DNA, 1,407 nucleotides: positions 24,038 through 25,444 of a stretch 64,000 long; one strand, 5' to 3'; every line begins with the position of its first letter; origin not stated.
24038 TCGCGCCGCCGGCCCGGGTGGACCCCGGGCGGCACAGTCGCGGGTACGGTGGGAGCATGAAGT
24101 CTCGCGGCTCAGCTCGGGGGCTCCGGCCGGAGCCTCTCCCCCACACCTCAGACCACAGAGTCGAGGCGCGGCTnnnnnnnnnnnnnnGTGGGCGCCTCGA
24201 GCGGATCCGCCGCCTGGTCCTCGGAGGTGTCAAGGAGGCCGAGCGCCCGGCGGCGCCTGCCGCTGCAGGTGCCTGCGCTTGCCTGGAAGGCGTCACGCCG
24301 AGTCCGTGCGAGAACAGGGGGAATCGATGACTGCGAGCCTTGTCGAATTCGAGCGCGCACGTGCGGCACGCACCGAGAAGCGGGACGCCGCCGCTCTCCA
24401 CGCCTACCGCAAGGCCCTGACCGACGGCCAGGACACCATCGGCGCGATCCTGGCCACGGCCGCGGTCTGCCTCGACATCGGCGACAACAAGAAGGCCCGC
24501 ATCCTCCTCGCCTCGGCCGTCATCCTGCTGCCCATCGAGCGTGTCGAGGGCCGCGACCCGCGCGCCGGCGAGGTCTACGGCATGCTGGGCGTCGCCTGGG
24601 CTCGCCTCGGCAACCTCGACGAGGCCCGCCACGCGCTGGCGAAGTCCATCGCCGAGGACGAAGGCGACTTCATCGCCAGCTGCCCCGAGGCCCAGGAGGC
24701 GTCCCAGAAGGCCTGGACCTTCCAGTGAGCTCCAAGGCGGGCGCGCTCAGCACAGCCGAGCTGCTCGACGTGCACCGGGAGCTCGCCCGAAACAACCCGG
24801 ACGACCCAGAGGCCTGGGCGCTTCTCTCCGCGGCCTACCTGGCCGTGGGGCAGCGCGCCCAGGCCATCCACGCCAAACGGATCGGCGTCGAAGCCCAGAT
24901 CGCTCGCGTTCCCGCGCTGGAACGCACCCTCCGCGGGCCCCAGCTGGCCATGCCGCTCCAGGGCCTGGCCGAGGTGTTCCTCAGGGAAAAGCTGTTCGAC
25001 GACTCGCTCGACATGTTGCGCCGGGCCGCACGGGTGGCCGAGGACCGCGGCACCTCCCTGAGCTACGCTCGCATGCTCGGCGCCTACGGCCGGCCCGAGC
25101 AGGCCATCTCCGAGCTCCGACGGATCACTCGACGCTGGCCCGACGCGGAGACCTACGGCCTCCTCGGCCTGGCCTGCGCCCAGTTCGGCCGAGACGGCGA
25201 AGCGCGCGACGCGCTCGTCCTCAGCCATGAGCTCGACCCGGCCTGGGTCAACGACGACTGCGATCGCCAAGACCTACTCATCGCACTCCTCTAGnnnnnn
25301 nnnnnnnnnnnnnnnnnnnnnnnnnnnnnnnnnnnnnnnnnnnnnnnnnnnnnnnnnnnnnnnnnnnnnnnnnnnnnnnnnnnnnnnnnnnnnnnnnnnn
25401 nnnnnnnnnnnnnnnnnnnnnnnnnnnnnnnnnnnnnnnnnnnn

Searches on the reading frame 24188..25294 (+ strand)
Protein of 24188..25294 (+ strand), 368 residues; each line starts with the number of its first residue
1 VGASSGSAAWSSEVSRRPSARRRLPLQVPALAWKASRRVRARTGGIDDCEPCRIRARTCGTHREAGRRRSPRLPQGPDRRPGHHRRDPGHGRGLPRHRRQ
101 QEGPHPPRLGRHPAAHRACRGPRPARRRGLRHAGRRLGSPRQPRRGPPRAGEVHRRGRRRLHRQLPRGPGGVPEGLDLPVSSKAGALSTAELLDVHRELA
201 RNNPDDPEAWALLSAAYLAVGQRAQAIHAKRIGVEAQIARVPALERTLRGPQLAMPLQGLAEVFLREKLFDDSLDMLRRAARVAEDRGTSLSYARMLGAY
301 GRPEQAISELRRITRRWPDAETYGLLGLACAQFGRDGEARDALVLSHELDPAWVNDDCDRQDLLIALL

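Call 7: search_protein_families(library=pfam, proteins=[window:24188-25294:+], max_evalue=0.001)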
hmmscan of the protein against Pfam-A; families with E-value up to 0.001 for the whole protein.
window:24188-25294:+ (368 aa): 5 families
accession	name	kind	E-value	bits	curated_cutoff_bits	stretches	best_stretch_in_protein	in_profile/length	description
PF13428.12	TPR_14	-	6.4e-08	33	23.5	0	291-322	5-37/44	Tetratricopeptide repeat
PF13432.12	TPR_16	-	9.2e-06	26.5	32.7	1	301-343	11-53/65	Tetratricopeptide repeat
PF13424.12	TPR_12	-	2.1e-05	25.1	30.1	0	259-302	8-53/77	Tetratricopeptide repeat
PF20308.4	TPR-S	-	2.8e-05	25.1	27.6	0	270-330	2-61/102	Tetratricopeptide Repeats-Sensor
PF14559.12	TPR_19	-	0.0002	22.1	25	0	195-227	13-45/68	Tetratricopeptide repeat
